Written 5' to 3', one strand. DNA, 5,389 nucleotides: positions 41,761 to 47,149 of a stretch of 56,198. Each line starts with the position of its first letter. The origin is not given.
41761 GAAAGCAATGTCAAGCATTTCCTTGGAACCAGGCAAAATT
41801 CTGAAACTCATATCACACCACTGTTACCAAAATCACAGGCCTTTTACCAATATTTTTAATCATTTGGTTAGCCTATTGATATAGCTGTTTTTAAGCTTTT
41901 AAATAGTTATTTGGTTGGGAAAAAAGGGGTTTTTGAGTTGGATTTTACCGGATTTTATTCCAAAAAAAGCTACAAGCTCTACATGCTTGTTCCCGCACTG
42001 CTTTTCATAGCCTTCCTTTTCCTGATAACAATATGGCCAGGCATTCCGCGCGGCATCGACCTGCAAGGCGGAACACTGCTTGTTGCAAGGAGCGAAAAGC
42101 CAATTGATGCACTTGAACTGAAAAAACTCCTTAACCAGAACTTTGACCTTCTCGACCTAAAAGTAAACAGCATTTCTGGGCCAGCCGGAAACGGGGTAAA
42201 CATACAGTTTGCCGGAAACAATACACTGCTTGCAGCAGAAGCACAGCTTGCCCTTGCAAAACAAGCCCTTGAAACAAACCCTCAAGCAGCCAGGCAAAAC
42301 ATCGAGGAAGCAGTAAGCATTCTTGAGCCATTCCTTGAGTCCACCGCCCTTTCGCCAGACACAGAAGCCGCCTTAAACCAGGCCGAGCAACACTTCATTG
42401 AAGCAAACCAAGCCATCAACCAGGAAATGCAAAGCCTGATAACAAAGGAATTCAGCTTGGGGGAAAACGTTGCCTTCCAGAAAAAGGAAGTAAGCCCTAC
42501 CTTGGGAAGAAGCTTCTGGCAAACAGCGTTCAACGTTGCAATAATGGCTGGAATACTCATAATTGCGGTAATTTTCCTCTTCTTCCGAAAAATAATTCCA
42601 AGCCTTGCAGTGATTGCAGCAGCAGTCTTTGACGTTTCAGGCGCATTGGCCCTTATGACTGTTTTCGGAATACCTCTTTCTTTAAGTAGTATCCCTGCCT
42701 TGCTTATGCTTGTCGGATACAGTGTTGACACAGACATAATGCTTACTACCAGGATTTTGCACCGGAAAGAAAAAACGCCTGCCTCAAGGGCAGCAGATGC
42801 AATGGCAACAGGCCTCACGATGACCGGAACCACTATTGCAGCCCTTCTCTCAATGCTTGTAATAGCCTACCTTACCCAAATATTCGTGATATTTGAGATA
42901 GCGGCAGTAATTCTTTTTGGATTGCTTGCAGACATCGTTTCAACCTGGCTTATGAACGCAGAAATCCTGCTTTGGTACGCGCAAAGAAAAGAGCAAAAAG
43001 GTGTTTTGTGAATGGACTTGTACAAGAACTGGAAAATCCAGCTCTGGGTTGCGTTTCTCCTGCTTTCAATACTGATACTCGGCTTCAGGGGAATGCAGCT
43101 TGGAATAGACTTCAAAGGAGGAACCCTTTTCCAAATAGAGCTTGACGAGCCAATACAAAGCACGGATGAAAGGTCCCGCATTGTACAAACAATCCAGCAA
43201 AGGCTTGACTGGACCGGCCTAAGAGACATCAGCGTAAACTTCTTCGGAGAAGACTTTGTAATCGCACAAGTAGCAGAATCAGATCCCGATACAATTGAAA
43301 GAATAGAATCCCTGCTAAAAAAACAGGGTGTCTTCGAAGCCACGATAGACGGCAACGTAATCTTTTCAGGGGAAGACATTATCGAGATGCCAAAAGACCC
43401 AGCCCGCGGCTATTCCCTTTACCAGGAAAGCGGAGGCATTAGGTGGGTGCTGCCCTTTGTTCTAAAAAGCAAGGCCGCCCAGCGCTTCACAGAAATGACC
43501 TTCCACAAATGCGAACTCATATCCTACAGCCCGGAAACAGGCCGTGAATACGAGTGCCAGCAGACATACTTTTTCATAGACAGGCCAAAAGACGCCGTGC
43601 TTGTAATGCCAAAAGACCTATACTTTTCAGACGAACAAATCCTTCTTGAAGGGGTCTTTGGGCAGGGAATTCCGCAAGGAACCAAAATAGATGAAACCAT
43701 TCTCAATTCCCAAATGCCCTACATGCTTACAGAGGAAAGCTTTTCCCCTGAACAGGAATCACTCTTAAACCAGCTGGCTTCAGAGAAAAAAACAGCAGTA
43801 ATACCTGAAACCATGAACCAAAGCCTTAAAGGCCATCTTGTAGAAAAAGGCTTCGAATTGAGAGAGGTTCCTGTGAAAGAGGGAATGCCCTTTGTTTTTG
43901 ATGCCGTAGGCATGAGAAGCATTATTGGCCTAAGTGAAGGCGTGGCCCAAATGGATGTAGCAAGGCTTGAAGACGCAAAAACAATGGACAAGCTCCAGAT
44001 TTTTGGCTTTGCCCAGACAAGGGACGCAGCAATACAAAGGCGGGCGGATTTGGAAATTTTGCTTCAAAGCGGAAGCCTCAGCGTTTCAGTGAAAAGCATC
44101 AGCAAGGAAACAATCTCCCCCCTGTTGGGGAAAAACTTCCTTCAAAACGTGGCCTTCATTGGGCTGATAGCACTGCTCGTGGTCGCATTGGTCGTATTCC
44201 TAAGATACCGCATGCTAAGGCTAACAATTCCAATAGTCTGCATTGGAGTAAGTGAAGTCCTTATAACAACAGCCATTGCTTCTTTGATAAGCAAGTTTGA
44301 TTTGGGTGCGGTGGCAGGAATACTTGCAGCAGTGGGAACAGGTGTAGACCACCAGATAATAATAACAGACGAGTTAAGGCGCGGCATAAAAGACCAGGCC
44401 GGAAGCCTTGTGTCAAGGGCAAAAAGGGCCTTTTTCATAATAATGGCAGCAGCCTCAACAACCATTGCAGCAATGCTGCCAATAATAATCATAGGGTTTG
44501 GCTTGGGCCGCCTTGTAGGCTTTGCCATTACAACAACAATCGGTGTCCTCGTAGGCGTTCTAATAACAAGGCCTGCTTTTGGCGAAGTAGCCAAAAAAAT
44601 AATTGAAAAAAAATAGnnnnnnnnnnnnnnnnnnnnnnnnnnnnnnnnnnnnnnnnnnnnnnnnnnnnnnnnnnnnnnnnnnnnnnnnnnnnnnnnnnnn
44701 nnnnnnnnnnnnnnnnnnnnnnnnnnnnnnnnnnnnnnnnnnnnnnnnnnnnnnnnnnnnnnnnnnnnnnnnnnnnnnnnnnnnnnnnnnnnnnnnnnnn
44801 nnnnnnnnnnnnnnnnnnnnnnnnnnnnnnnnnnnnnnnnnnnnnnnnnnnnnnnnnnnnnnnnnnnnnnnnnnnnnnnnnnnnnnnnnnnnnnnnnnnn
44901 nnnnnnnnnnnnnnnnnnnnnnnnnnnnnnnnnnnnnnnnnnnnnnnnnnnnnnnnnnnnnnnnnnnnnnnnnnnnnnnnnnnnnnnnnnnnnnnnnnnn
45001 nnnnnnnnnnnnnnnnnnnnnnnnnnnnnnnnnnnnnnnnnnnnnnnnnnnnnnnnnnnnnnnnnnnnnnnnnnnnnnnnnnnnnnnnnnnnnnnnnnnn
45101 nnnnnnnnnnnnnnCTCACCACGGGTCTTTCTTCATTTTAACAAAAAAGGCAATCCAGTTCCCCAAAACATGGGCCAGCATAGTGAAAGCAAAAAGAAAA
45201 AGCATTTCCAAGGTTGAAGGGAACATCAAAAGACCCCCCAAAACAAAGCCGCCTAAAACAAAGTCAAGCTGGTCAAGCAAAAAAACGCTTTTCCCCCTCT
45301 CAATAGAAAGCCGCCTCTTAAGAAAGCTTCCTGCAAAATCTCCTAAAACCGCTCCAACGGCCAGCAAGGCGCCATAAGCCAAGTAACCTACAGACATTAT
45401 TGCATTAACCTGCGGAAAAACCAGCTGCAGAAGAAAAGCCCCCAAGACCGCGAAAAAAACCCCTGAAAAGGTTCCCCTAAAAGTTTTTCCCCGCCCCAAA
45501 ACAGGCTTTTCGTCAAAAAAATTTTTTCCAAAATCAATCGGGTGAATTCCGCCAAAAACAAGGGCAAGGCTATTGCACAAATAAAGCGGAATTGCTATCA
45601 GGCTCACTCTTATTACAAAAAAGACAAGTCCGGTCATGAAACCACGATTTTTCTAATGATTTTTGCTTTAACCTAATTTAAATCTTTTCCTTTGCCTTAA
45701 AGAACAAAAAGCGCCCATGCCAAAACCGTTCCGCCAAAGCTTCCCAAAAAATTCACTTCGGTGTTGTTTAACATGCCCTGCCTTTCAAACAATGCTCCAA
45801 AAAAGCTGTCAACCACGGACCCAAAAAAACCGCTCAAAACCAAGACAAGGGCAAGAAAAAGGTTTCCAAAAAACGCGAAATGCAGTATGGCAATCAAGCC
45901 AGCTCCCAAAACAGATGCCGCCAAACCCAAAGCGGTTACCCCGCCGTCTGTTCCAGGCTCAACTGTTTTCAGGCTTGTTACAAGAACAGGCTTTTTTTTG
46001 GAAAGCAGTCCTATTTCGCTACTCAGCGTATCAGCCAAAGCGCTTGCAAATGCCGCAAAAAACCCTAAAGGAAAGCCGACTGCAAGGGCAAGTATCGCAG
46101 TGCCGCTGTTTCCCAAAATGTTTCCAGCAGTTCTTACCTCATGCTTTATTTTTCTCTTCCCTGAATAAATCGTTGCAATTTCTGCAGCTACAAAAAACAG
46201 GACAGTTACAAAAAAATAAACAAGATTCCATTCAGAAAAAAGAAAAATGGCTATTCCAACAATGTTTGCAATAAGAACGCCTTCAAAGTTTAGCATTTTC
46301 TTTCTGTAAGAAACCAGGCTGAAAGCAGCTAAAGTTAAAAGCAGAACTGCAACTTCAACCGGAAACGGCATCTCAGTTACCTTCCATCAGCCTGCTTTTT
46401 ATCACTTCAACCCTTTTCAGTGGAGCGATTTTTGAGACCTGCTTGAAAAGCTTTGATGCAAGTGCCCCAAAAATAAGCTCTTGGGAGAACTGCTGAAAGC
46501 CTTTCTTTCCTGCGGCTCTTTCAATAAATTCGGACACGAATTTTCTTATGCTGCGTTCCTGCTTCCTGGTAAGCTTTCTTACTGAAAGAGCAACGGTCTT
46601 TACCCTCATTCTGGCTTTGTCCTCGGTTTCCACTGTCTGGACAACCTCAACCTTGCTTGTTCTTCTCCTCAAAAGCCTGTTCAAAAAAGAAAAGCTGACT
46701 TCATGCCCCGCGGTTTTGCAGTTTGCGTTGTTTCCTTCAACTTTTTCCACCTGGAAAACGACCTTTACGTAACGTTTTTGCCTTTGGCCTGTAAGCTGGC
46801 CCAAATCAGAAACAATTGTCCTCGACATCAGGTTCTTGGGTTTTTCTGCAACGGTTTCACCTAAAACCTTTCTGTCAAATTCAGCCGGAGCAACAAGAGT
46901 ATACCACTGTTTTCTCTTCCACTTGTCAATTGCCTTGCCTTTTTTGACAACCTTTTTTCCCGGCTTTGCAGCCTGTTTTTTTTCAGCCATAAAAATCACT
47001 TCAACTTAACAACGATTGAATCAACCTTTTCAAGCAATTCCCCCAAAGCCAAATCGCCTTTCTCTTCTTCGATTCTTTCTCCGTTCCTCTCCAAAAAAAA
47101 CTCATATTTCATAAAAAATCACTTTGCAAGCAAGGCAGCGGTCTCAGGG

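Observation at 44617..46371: Minimal archaeosortase coupled to CDP-archaeol synthase and a DUF92 polyprenol-kinase-like gene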

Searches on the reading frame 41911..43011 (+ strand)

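Call 3: search_protein_families(library=pfam, proteins=[window:41911-43011:+], max_evalue=1)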
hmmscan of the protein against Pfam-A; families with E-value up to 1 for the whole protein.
window:41911-43011:+ (366 aa): 4 families
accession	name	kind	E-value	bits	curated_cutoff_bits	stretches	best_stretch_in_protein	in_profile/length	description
PF02355.23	SecD_SecF_C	-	1.8e-31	109.5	20.5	1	188-358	15-188/189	Protein export membrane protein SecD/SecF, C-terminal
PF00873.25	ACR_tran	-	0.00098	17.4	28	1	157-321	287-447/1021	AcrB/AcrD/AcrF family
PF07549.19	Sec_GG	-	0.0011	18.8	20.3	1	44-64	7-27/28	SecD/SecF GG Motif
PF12349.14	Sterol-sensing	-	0.0027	18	22.3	1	232-363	10-143/153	Sterol-sensing domain of SREBP cleavage-activation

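Call 4: search_protein_families(library=ncbifam, proteins=[window:41911-43011:+], max_evalue=1)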
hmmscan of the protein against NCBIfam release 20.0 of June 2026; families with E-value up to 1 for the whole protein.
window:41911-43011:+ (366 aa): 31 families (the best 25 are shown)
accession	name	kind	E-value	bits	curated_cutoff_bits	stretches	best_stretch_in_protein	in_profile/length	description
NF006353.0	PRK08578.1-1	subfamily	2.6e-62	210.8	282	2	172-361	86-279/281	preprotein translocase subunit SecF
NF006354.0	PRK08578.1-2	equivalog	7.5e-56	189.7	353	2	170-363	96-291/296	preprotein translocase subunit SecF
NF006356.0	PRK08578.1-4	equivalog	2.1e-53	181.8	330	2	171-363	115-301/302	preprotein translocase subunit SecF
NF041305.1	SecF_Halo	equivalog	8.5e-46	156.6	420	1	157-357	85-284/289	protein translocase subunit SecF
NF006357.0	PRK08578.2-1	equivalog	1e-44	153.5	304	2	185-361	100-278/282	preprotein translocase subunit SecF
NF006355.0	PRK08578.1-3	equivalog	4.4e-44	150.9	421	2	152-357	79-284/290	preprotein translocase subunit SecF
TIGR00966.2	transloc_SecF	equivalog_domain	1.2e-24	87.3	160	2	156-355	73-278/279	protein translocase subunit SecF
NF009583.0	PRK13024.1-3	subfamily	1.2e-18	66.6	721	2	148-363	526-740/755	protein translocase subunit SecDF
NF006218.0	PRK08343.1-4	subfamily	1e-15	57.5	383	2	191-340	227-372/392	preprotein translocase subunit SecD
TIGR00916.1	2A0604s01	subfamily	5.2e-14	52.4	148.6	1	185-345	68-230/231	SecD/SecF family protein translocase subunit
NF011315.0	PRK14726.1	equivalog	1.8e-13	49.5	1249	2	191-361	359-832/855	protein translocase subunit SecDF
NF009585.0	PRK13024.1-5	equivalog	3.6e-13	48.4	1037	1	21-363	676-984/993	protein translocase subunit SecDF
NF009581.0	PRK13024.1-1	equivalog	1.5e-11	43.2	1058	1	172-361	542-734/752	protein translocase subunit SecDF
TIGR00921.1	2A067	subfamily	2.1e-11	42.6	351.9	1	209-350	197-340/733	hydrophobe/amphiphile efflux-3 (HAE3) family transporter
NF006216.0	PRK08343.1-2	equivalog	4.7e-11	42.2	519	2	149-345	291-490/506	preprotein translocase subunit SecD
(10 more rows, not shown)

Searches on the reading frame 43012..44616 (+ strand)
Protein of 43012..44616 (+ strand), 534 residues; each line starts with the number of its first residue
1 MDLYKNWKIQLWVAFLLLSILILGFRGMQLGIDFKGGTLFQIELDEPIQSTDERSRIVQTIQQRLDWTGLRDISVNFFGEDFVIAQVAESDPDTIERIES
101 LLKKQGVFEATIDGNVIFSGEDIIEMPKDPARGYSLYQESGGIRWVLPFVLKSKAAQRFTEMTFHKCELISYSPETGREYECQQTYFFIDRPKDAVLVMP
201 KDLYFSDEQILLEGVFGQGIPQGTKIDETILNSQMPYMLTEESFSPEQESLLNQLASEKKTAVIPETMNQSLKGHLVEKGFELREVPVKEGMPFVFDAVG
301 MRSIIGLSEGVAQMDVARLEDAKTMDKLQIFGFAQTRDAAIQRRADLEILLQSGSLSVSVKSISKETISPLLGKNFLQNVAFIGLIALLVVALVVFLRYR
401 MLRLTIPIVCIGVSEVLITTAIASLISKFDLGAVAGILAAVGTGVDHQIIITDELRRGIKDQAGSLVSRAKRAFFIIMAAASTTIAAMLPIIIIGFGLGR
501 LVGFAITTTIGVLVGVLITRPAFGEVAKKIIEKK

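Call 3: search_protein_families(library=pfam, proteins=[window:43012-44616:+], max_evalue=1)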
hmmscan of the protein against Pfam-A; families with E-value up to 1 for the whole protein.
window:43012-44616:+ (534 aa): 2 families
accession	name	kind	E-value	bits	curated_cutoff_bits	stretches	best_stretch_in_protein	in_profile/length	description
PF02355.23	SecD_SecF_C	-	5.9e-13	49.1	20.5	1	359-517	12-173/189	Protein export membrane protein SecD/SecF, C-terminal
PF07549.19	Sec_GG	-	6.8e-09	35.4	20.3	1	22-47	2-27/28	SecD/SecF GG Motif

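Call 4: search_protein_families(library=ncbifam, proteins=[window:43012-44616:+], max_evalue=1)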
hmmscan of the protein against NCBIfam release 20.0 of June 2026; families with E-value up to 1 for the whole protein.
window:43012-44616:+ (534 aa): 25 families
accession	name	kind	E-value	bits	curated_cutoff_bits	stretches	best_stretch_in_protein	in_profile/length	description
NF006218.0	PRK08343.1-4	subfamily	1.5e-89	300.6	383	2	319-533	180-391/392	preprotein translocase subunit SecD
NF006216.0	PRK08343.1-2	equivalog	5.6e-87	292.7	519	1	3-533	6-504/506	preprotein translocase subunit SecD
NF006217.0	PRK08343.1-3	equivalog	2.4e-59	201.4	491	2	335-533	344-542/544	preprotein translocase subunit SecD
NF006215.0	PRK08343.1-1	equivalog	1.6e-46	159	666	1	340-533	325-520/522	preprotein translocase subunit SecD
TIGR01129.1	secD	equivalog_domain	1.8e-24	86.6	244.4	1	30-516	1-386/397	protein translocase subunit SecD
NF009583.0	PRK13024.1-3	subfamily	7.8e-23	80.4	721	2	342-517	243-418/755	protein translocase subunit SecDF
TIGR00916.1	2A0604s01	subfamily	2.9e-22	79.4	148.6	1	311-517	29-228/231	SecD/SecF family protein translocase subunit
NF011315.0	PRK14726.1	equivalog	3.8e-20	71.6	1249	2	339-518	333-512/855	protein translocase subunit SecDF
TIGR00966.2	transloc_SecF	equivalog_domain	7.1e-19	68.4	160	2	355-516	106-265/279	protein translocase subunit SecF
NF009585.0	PRK13024.1-5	equivalog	2.8e-18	65.4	1037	2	341-517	458-638/993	protein translocase subunit SecDF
NF009580.0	PRK13023.1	equivalog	4.4e-14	51.7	1153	1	341-517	258-434/775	protein translocase subunit SecDF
NF009545.0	PRK12933.1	equivalog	7.1e-14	51.2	728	2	333-515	395-578/604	protein translocase subunit SecD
NF009584.0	PRK13024.1-4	equivalog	9.4e-13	47.4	1171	2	319-517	202-399/759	protein translocase subunit SecDF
NF006353.0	PRK08578.1-1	subfamily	3.9e-12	46.2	282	2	359-493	101-233/281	preprotein translocase subunit SecF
NF009581.0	PRK13024.1-1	equivalog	7.6e-12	44.1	1058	2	340-517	220-397/752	protein translocase subunit SecDF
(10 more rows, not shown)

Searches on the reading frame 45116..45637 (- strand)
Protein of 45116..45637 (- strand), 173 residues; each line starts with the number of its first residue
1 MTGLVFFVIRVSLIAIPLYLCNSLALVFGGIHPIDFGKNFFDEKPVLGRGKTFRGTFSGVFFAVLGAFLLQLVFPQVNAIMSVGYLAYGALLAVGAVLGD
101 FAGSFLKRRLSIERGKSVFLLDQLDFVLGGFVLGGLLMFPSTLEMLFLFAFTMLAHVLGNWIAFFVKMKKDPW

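Call 3: search_protein_families(library=pfam, proteins=[window:45116-45637:-], max_evalue=1)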
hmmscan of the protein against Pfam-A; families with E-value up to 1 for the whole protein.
window:45116-45637:- (173 aa): 2 families
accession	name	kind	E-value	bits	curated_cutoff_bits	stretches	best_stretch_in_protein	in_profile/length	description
PF01864.22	CarS-like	-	2.9e-38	132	22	1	10-173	7-175/175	CDP-archaeol synthase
PF01148.25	CTP_transf_1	-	1e-07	32.5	24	1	45-112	164-230/264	Cytidylyltransferase family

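Call 4: search_protein_families(library=ncbifam, proteins=[window:45116-45637:-], max_evalue=1)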
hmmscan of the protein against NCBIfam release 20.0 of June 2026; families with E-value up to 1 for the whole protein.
window:45116-45637:- (173 aa): 2 families
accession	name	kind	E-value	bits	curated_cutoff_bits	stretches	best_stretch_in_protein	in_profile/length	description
NF003114.0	PRK04032.1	equivalog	5.2e-46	156.7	148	1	8-173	7-172/172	CDP-2,3-bis-(O-geranylgeranyl)-sn-glycerol synthase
NF005952.0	PRK08025.1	equivalog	0.085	12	517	1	84-114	30-60/306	kdo(2)-lipid IV(A) palmitoleoyltransferase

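Call 52: find_related_loci(query=A3, collection=metagenome_contigs, flank=3000)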
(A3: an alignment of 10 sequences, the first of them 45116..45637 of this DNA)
Query A3 (173 aa) in metagenome_contigs; peptide patterns used: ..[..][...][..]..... (x = any residue, [..] = any of these).
600 stretches matched a pattern (row limit reached: there are more); 537 encode a relative of the query (tblastn E <= 1e-3); the best 80 are kept; 80 distinct loci.
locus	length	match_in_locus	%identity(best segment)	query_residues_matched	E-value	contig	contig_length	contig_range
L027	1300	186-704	62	1-173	2e-73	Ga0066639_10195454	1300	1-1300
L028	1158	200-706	61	5-173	2e-73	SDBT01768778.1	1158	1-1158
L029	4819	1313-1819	60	5-173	4e-67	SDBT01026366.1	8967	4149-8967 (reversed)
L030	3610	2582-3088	63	5-173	4e-66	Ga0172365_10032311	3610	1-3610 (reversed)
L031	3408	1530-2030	49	7-173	1e-43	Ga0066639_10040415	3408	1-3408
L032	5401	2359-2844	49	8-173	6e-43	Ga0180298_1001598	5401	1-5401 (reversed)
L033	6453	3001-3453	46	22-173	6e-38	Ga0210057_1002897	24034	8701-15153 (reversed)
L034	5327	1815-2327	43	4-173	8e-34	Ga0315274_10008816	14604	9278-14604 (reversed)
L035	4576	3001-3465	38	17-173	4e-32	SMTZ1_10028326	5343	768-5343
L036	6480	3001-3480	38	8-173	1e-31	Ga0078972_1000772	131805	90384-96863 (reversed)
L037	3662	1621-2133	38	1-173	7e-32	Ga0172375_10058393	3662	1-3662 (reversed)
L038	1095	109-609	43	14-173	9e-32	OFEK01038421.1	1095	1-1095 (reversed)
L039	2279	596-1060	38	17-173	3e-31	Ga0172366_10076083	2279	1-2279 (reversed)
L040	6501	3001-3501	37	4-173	2e-30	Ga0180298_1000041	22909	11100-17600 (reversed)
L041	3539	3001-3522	39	7-173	3e-30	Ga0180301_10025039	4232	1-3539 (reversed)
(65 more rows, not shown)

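Call 72: search_solved_structures(query=window:45116-45637:-, max_evalue=0.01, show_alignments=1)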
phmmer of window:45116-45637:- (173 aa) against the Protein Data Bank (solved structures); distinct sequences matched with E-value up to 0.01: 1.
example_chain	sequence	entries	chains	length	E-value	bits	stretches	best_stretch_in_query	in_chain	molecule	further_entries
5guf_A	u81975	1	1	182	4.1e-23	85.6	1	9-173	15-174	CDP-archaeol synthase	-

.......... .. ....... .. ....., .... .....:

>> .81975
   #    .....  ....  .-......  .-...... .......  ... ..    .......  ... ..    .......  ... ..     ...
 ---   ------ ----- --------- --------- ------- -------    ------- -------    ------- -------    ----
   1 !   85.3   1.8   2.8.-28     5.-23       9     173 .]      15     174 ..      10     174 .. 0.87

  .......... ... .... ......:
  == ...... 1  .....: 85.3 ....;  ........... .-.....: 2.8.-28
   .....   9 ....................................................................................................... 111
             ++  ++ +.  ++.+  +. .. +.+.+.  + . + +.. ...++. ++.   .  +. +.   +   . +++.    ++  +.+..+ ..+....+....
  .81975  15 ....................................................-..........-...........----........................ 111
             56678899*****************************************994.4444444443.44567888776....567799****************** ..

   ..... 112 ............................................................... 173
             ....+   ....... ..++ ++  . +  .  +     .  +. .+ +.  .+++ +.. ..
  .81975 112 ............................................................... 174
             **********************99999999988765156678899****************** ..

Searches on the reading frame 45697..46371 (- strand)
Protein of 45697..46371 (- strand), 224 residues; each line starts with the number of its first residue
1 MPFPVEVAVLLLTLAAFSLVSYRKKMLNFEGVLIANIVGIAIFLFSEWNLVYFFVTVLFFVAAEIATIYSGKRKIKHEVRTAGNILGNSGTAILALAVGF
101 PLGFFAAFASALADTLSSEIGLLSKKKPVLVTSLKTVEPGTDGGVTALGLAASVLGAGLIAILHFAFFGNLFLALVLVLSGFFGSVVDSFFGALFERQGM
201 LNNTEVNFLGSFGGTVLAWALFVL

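Call 3: search_protein_families(library=pfam, proteins=[window:45697-46371:-], max_evalue=1)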
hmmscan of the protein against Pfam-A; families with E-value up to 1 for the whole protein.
window:45697-46371:- (224 aa): 3 families
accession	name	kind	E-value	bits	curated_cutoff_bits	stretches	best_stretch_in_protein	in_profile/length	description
PF01940.21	DUF92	-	1e-46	159.8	27.5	1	14-212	3-248/251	Integral membrane protein DUF92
PF23396.1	DUF7103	-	0.018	15.5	27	1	30-100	68-132/159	Family of unknown function (DUF7103)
PF10745.14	DUF2530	-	0.19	12.4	25.5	1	51-95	16-60/77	Protein of unknown function (DUF2530)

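Call 4: search_protein_families(library=ncbifam, proteins=[window:45697-46371:-], max_evalue=1)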
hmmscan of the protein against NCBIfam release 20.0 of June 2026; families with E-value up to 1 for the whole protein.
window:45697-46371:- (224 aa): 2 families
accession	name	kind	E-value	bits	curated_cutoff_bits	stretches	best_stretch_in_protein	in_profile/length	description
TIGR00297.1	TIGR00297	hypoth_equivalog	1.6e-40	139.3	205.85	1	8-219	6-231/237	TIGR00297 family protein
NF033853.2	KPN_two_small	subfamily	0.085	12.5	33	1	7-22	8-23/37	small membrane protein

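Call 73: search_solved_structures(query=window:45697-46371:-, max_evalue=1)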
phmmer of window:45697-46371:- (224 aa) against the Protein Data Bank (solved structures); distinct sequences matched with E-value up to 1: 1.
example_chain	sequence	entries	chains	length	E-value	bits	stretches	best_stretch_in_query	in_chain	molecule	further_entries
8fqc_P1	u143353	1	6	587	0.18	14.8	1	22-126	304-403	Tail Spike protein, gp124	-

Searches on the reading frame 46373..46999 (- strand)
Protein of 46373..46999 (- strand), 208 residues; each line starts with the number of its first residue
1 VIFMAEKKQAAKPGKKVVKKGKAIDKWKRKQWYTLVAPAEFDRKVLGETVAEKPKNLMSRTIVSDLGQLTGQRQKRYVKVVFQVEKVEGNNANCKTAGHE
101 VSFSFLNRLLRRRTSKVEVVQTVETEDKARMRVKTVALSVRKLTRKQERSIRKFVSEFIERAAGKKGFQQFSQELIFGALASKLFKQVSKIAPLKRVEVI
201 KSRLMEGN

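Call 3: search_protein_families(library=pfam, proteins=[window:46373-46999:-], max_evalue=1)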
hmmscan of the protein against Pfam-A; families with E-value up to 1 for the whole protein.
window:46373-46999:- (208 aa): 2 families
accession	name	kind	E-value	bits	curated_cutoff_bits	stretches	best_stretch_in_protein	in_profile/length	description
PF01015.23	Ribosomal_S3Ae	-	1.3e-51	175.3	29.3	1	19-205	2-188/191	Ribosomal S3Ae family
PF12875.12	DUF3826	-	0.02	15.5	25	1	85-173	64-153/186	Protein of unknown function (DUF3826)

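Call 4: search_protein_families(library=ncbifam, proteins=[window:46373-46999:-], max_evalue=1)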
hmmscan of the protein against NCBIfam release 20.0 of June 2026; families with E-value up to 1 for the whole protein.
window:46373-46999:- (208 aa): 1 family
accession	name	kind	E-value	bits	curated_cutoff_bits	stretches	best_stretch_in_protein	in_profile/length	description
NF003142.0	PRK04057.1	equivalog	1.2e-58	197.8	198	1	19-206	5-192/210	30S ribosomal protein S3ae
